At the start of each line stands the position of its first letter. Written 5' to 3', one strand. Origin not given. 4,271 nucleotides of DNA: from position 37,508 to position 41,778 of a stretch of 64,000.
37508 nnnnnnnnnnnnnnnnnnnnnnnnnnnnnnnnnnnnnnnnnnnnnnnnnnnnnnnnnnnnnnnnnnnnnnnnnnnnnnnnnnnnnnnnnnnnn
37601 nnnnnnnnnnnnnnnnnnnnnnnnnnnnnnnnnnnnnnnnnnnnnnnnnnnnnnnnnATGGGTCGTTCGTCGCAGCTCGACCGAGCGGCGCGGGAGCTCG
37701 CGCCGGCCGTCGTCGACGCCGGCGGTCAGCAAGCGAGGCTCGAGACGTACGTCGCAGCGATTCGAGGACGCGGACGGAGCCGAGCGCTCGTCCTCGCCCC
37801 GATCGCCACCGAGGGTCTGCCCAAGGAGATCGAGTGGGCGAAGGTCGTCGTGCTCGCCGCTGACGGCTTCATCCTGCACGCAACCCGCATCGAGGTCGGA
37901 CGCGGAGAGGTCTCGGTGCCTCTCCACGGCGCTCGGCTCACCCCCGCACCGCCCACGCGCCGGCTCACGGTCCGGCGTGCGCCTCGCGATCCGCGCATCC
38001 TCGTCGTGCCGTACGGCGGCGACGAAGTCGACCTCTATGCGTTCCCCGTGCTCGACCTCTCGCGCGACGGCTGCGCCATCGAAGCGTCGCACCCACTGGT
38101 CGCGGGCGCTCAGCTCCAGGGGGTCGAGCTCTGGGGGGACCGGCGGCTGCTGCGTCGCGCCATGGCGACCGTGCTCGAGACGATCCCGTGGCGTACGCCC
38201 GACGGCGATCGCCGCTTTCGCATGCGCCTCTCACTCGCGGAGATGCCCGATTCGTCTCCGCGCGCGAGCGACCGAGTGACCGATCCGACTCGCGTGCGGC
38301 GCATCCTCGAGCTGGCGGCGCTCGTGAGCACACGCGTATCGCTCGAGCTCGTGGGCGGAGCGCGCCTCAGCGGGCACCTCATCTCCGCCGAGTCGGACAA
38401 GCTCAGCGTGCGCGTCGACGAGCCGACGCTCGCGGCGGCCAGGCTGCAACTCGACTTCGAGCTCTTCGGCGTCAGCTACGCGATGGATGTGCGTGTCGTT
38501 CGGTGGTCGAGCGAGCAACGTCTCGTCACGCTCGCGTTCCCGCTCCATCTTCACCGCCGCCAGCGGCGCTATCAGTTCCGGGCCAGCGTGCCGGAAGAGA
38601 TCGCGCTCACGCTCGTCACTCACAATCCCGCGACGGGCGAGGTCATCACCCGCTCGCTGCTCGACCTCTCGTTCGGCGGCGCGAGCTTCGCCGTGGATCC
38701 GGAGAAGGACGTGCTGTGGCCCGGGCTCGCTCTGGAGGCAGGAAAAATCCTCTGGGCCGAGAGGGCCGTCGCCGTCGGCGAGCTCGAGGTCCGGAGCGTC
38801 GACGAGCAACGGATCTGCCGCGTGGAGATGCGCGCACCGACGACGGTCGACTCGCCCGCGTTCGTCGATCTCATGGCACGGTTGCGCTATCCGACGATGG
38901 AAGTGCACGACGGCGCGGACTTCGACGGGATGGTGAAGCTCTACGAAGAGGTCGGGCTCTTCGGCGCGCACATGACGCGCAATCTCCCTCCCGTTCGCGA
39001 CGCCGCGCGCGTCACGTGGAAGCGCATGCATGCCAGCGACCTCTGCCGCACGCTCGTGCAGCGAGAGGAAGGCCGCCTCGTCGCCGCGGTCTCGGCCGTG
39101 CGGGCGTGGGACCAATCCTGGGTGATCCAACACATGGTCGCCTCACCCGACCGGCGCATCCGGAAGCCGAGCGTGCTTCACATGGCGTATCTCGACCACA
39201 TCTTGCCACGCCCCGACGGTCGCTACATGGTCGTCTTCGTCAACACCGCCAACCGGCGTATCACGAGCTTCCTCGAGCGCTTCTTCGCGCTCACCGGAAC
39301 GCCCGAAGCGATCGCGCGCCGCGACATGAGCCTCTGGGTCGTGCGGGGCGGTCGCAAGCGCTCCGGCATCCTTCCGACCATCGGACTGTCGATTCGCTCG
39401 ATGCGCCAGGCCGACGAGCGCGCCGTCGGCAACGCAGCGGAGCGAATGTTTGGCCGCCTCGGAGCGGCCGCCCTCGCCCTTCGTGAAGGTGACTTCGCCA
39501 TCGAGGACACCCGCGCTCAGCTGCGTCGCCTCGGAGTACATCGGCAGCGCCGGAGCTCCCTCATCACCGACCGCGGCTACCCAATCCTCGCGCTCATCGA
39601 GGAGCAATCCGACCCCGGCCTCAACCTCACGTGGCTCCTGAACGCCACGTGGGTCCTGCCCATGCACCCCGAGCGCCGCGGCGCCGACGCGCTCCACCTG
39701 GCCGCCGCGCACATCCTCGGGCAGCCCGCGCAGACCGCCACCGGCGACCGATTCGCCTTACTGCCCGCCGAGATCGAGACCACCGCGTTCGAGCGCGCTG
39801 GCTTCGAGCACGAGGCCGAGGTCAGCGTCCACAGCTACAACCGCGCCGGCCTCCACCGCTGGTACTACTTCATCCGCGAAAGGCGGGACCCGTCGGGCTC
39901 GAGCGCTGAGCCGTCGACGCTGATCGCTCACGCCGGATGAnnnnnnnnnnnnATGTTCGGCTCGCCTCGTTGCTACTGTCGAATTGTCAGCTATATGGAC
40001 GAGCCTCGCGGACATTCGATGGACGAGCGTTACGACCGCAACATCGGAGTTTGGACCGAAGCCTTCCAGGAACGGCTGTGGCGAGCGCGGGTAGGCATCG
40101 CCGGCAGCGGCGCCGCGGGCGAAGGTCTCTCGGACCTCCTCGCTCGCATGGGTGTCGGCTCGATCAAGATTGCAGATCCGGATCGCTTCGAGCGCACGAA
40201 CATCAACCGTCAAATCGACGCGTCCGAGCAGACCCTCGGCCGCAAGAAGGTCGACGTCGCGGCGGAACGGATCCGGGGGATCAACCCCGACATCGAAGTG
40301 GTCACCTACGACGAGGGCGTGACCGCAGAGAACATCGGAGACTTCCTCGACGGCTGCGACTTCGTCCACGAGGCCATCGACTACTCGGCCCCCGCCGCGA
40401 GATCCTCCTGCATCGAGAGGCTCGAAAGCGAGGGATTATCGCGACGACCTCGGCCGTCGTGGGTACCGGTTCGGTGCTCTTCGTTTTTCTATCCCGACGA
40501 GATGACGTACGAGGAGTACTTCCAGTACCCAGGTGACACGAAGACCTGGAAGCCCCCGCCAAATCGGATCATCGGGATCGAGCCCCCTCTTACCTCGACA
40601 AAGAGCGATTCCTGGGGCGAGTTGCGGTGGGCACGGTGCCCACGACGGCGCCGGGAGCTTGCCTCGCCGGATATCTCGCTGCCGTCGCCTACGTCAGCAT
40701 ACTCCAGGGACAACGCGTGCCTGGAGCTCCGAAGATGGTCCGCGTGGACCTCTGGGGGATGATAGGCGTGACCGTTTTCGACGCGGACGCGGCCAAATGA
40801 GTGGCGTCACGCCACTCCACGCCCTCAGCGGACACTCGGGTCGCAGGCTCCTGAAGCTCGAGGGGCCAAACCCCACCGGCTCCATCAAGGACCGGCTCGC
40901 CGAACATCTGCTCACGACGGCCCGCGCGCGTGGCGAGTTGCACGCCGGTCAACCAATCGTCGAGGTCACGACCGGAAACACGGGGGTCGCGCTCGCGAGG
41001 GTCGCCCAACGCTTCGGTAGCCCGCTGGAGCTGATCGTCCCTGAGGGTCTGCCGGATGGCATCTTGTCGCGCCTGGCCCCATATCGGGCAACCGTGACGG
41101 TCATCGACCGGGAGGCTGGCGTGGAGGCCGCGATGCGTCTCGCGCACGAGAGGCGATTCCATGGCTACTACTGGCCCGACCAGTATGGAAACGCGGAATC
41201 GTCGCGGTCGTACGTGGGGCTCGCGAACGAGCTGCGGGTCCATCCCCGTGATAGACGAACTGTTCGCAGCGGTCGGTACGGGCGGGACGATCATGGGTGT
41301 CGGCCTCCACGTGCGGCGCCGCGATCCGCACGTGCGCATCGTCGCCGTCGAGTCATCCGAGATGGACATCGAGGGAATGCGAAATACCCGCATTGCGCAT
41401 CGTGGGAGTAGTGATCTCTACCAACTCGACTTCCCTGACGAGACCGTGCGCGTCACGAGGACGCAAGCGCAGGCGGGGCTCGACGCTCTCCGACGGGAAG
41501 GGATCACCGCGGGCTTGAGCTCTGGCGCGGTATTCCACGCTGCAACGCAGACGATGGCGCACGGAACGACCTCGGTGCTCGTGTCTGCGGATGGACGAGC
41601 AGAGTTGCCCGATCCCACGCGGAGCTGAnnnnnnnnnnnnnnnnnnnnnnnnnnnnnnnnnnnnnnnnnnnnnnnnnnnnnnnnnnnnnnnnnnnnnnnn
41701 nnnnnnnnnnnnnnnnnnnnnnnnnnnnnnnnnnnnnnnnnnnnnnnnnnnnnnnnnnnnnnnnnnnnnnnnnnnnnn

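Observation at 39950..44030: Lower-GC island encoding ThiF/MoeB-like E1, CysK-fold PLP enzyme, SAM methyltransferase and a convergent flavin-dependent Trp-halogenase homolog, heavily frame-disrupted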

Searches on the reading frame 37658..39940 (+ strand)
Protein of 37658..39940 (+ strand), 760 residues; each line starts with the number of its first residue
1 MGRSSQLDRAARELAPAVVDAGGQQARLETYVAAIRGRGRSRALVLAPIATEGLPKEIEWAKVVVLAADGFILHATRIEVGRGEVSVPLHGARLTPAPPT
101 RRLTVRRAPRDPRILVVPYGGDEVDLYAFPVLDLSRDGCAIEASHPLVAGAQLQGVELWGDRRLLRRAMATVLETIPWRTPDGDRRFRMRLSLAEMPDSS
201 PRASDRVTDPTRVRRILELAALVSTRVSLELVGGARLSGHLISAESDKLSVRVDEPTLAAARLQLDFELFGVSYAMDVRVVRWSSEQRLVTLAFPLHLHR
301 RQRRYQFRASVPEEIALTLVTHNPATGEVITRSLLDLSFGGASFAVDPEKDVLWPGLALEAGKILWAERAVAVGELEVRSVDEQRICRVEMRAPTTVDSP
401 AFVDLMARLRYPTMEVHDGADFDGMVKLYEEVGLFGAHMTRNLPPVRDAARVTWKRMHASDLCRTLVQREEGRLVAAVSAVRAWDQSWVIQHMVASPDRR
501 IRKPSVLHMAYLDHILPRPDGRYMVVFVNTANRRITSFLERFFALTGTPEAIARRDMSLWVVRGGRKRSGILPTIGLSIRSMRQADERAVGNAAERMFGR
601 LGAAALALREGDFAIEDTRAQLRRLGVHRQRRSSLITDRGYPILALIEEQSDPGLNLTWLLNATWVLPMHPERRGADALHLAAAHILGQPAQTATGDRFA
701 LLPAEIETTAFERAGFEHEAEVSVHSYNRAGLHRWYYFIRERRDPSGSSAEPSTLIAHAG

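Call 3: search_protein_families(library=pfam, proteins=[window:37658-39940:+], max_evalue=0.01)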
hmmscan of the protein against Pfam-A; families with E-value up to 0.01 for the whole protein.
window:37658-39940:+ (760 aa): 1 family
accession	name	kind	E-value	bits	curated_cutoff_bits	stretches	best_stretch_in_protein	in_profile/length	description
PF07238.19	PilZ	-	6.2e-07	30.1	22.5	0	106-156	3-53/102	PilZ domain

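Call 16: find_related_loci(query=A1, collection=genome_contigs, flank=10000)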
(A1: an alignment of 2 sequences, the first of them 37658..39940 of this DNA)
Query A1 (760 aa) in genome_contigs; peptide patterns used: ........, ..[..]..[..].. (x = any residue, [..] = any of these).
38 stretches matched a pattern; 4 encode a relative of the query (tblastn E <= 1e-3); 4 distinct loci.
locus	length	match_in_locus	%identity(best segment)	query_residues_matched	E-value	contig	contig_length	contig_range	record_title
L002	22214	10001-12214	56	1-742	0e+0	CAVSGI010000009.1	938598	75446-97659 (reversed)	MAG: uncultured delta proteobacterium isolate MFD05684.bin.2.251 genome assembly, contig: contig_45020, whole genome sho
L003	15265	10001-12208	51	4-742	0e+0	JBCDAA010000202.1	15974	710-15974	MAG: Myxococcota bacterium isolate P01_F01_bin.48 k141_180281_length_15974_cov_10.7946, whole genome shotgun sequence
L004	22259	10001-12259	45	5-742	0e+0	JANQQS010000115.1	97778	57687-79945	MAG: Myxococcota bacterium isolate IP29b_bin.34 k99_3796080, whole genome shotgun sequence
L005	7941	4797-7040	35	5-742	6e-123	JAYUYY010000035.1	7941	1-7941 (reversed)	MAG: Sandaracinaceae bacterium isolate GL139_UP_metabinner_22_sub GL139_UP_metabinner_22_sub_34, whole genome shotgun se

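Call 21: search_protein_families(library=ncbifam, proteins=[window:37658-39940:+], max_evalue=0.001)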
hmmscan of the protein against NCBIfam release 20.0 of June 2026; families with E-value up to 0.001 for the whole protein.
window:37658-39940:+ (760 aa): 0 families

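Call 66: search_protein_families(library=pfam, alignment_id=A3, max_evalue=1)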
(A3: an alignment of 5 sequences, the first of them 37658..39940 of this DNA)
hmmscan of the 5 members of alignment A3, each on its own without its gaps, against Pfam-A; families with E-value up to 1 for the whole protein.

A. member 1, window:37658-39940:+ (760 aa): 1 family
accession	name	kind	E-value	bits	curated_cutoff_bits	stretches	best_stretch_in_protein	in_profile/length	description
PF07238.19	PilZ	-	6.2e-07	30.1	22.5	2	106-156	3-53/102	PilZ domain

B. families by the number of members that match (of 5 scanned): 2 families
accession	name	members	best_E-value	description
PF07238.19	PilZ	4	5.4e-07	PilZ domain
PF00444.23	Ribosomal_L36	1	0.51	Ribosomal protein L36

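Call 70: search_protein_families(library=pfam, proteins=[L002:12327-14093:+, L002:14093-15085:+, L003:12274-13236:+, L003:13248-14006:+], max_evalue=0.001)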
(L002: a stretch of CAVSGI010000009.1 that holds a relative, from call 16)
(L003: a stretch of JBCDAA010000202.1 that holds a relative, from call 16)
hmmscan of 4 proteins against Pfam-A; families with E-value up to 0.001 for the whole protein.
L002:12327-14093:+ (588 aa): 7 families
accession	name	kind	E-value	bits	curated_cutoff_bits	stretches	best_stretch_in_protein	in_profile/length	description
PF04820.20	Trp_halogenase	-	6.2e-20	71.9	21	2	104-408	147-408/458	Tryptophan halogenase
PF01494.25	FAD_binding_3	-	3.2e-11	43.5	22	1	8-198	1-189/349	FAD binding domain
PF07992.20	Pyr_redox_2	-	2.3e-06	27.7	26.1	0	115-173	183-241/291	Pyridine nucleotide-disulphide oxidoreductase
PF01266.30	DAO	-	2.4e-05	24.5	27.9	0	10-45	1-35/353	FAD dependent oxidoreductase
PF01946.23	Thi4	-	3.4e-05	23.6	26.2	1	8-41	17-50/235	Thi4 family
PF05834.18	Lycopene_cycl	-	4.2e-05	23.2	23.4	0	10-40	1-32/380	Lycopene cyclase protein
PF13450.12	NAD_binding_8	-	0.0001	22.9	21.9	0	13-43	1-30/68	NAD(P)-binding Rossmann-like domain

L002:14093-15085:+ (330 aa): 1 family
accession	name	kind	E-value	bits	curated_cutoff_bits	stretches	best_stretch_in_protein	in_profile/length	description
PF00487.30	FA_desaturase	-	1.6e-35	123.5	29.7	1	43-286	2-246/253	Fatty acid desaturase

L003:12274-13236:+ (320 aa): 1 family
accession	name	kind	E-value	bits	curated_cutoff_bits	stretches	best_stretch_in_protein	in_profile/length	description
PF00487.30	FA_desaturase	-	1.3e-31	110.7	29.7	1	53-294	5-246/253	Fatty acid desaturase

L003:13248-14006:+ (252 aa): 0 families

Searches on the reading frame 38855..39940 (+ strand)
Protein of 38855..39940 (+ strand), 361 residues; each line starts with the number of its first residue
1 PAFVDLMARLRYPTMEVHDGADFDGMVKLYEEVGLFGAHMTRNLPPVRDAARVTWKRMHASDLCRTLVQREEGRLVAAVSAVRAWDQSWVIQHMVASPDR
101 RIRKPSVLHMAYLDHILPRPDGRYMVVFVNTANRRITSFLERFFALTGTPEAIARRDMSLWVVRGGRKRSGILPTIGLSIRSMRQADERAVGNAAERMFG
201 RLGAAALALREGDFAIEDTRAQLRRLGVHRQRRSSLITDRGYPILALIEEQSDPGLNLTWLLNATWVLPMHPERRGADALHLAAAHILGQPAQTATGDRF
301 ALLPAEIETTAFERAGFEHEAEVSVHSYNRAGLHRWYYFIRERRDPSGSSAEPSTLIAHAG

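Call 67: find_homologous_proteins(query=window:38855-39940:+, max_evalue=0.001)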
Query window:38855-39940:+ (361 aa): 8 proteins with E <= 0.001 among 8000 candidates.
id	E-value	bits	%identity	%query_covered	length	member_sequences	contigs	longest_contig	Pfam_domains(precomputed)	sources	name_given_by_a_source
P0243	1.5e-82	296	43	95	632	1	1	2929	-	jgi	-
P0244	2.2e-80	289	42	95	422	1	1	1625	-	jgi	jgi:hypothetical protein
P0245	3.5e-77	278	41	94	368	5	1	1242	-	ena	-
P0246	2.1e-76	275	40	95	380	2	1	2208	-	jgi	jgi:hypothetical protein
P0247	4.3e-72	261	40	90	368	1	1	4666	-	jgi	jgi:hypothetical protein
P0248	5.8e-61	225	41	79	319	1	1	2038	-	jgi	jgi:hypothetical protein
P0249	4.3e-54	202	38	78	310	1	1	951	-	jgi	jgi:hypothetical protein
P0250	4.5e-32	130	37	53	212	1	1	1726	-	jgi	jgi:hypothetical protein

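Call 76: predict_structure(alignment_id=A6)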
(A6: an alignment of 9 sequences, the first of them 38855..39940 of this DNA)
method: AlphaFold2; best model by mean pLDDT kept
length: 361 residues; sequences in the alignment: 9
mean_pLDDT: 81.9   pTM: 0.82
mean pLDDT of the five models: 81.9, 79.9, 79.8, 78.4, 74.6
residues with pLDDT >= 90: 115; 70-90: 188; 50-70: 41; < 50: 17
segments of 3 or more residues with pLDDT < 50: 345-361
pLDDT, mean of each block of 10 residues (from residue 1): 66 82 89 78 89 91 86 86 85 75 66 68 82 80 78 90 81 77 94 94 91 78 87 92 92 78 90 79 93 88 90 92 90 84 52 37 35
secondary structure, 60 per line:
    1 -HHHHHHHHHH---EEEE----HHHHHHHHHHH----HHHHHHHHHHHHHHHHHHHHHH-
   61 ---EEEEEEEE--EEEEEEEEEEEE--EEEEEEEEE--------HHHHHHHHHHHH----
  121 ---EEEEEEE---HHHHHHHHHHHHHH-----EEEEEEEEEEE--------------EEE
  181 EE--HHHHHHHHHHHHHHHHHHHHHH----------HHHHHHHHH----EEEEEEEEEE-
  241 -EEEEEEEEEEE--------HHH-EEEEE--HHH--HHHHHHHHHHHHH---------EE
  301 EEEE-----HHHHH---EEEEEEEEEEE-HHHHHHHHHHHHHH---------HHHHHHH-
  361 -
elements in order: H2-11 E15-18 H23-33 H38-59 E64-71 E74-85 E88-96 H105-116 E124-130 H134-147 E153-163 E178-182 H185-206 H217-225 E230-239 E242-252 E265-269 H277-289 E299-304 H310-314 E318-328 H330-343 H353-359

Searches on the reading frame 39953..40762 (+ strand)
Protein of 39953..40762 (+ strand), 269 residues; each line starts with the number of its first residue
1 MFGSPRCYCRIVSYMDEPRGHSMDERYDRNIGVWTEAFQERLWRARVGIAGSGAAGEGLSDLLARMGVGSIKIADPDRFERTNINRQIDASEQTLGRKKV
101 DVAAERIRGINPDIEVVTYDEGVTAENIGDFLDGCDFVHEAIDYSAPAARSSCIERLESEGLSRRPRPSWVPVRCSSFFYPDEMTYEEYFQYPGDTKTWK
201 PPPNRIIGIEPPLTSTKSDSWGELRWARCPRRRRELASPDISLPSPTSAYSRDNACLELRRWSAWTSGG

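Call 3: search_protein_families(library=pfam, proteins=[window:39953-40762:+], max_evalue=0.01)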
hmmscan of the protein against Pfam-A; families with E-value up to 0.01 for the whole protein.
window:39953-40762:+ (269 aa): 1 family
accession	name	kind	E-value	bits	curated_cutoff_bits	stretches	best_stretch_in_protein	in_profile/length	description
PF00899.27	ThiF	-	1.6e-32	113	28.1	1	27-144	1-120/238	ThiF family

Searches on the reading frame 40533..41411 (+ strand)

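Call 3: search_protein_families(library=pfam, proteins=[window:40533-41411:+], max_evalue=0.01)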
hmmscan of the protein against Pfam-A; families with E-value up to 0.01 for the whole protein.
window:40533-41411:+ (292 aa): 1 family
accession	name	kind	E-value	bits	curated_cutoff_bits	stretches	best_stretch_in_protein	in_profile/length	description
PF00291.31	PALP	-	3.9e-26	92.5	35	1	91-234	6-150/295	Pyridoxal-phosphate dependent enzyme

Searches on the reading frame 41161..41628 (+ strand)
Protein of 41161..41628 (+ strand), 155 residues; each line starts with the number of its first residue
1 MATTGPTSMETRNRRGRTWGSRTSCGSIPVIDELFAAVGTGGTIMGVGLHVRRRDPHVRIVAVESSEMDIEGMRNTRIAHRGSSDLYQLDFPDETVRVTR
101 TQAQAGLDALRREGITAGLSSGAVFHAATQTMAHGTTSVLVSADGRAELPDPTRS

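Call 3: search_protein_families(library=pfam, proteins=[window:41161-41628:+], max_evalue=0.01)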
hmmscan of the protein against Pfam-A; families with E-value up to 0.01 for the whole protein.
window:41161-41628:+ (155 aa): 1 family
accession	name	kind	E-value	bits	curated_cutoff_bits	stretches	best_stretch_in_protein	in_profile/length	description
PF00291.31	PALP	-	7.6e-13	48.9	35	1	29-130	156-281/295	Pyridoxal-phosphate dependent enzyme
